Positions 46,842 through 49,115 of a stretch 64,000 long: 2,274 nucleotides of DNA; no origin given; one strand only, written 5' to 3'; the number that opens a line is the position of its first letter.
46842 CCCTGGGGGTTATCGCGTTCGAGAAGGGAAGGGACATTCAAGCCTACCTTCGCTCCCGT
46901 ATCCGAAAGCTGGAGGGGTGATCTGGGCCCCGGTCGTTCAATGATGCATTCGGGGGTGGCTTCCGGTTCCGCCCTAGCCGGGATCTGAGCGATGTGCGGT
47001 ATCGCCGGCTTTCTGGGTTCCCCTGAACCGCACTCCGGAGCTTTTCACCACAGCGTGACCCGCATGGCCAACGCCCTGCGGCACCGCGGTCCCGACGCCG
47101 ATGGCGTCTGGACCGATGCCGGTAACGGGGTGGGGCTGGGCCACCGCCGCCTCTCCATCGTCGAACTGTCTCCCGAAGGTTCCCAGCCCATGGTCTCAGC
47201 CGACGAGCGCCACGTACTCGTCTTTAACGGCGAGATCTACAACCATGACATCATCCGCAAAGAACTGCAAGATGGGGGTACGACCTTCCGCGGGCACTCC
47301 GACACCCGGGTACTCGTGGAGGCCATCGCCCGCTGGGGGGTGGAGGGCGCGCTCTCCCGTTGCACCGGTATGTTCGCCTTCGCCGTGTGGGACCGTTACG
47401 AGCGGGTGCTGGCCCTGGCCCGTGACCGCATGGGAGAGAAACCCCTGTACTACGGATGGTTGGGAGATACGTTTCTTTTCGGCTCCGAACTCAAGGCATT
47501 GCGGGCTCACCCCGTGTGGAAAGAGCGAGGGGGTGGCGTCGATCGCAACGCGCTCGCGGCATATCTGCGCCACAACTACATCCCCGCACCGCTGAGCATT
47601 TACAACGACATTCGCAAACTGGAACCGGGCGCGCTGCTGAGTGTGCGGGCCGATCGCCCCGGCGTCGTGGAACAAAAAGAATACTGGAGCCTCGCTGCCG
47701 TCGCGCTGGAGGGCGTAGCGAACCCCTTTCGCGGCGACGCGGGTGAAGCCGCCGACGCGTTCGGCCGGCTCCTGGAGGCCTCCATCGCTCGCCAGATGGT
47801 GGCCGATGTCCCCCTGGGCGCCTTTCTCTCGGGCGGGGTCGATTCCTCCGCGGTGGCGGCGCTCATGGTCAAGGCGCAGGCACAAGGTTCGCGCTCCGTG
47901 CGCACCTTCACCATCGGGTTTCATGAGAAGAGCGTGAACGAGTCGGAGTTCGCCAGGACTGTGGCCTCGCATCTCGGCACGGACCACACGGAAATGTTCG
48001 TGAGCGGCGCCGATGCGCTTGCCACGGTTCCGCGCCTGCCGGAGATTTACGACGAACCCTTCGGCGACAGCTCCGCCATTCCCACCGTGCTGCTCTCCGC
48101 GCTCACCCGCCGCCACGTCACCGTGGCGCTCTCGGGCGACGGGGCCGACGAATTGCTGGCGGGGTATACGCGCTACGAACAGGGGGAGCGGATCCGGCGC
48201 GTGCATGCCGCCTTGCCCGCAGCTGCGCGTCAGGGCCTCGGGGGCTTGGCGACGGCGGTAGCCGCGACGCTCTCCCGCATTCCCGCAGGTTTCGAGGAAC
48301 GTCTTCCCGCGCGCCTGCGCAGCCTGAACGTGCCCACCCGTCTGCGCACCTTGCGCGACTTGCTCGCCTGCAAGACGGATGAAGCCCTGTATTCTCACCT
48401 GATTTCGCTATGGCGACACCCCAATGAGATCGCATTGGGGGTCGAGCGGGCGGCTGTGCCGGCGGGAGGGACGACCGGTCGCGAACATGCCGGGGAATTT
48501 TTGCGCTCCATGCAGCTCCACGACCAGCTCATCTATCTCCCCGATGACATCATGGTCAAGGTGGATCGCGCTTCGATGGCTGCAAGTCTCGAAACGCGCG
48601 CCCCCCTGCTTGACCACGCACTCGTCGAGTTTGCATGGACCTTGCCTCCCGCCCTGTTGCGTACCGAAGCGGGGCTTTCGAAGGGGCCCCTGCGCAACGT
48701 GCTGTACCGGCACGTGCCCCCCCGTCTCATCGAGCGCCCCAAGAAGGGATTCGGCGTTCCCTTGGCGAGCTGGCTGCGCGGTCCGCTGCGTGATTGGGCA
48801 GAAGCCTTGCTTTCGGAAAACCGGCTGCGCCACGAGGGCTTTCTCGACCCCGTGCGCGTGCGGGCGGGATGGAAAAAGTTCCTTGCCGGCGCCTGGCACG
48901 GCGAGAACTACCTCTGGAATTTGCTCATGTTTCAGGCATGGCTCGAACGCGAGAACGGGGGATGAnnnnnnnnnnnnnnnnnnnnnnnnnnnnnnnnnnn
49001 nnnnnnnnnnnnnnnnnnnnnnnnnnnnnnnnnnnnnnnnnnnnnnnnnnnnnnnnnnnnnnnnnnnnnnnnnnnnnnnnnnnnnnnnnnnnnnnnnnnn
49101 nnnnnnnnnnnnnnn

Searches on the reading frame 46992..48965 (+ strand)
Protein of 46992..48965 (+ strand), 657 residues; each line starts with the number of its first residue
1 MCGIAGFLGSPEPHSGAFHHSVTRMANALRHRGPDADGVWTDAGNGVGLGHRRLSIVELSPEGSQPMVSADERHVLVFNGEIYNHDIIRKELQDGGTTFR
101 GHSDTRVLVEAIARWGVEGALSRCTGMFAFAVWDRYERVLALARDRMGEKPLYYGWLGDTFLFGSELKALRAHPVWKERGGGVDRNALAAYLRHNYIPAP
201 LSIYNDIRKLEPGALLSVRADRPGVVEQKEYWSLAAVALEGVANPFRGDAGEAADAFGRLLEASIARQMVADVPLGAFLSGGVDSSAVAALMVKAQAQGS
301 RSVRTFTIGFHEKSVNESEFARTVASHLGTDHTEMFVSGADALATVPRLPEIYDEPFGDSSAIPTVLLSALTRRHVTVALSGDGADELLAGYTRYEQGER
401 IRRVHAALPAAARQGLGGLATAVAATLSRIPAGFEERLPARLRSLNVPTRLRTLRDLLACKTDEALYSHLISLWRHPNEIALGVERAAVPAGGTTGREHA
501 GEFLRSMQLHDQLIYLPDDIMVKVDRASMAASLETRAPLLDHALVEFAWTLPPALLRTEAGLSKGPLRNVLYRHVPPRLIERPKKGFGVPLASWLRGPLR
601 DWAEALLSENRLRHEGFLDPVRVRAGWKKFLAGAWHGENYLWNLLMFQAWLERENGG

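Call 98: search_protein_families(library=pfam, proteins=[window:46992-48965:+], max_evalue=0.00001)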
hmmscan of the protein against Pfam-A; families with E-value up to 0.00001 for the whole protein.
window:46992-48965:+ (657 aa): 3 families
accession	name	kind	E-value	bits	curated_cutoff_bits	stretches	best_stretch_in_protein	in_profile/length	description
PF00733.27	Asn_synthase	-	8.2e-103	345.2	21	1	258-652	3-354/354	Asparagine synthase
PF13522.11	GATase_6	-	1.7e-44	151.4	27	1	34-166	1-130/130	Glutamine amidotransferase domain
PF13537.11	GATase_7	-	3.6e-43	146.9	25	1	51-171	1-122/123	Glutamine amidotransferase domain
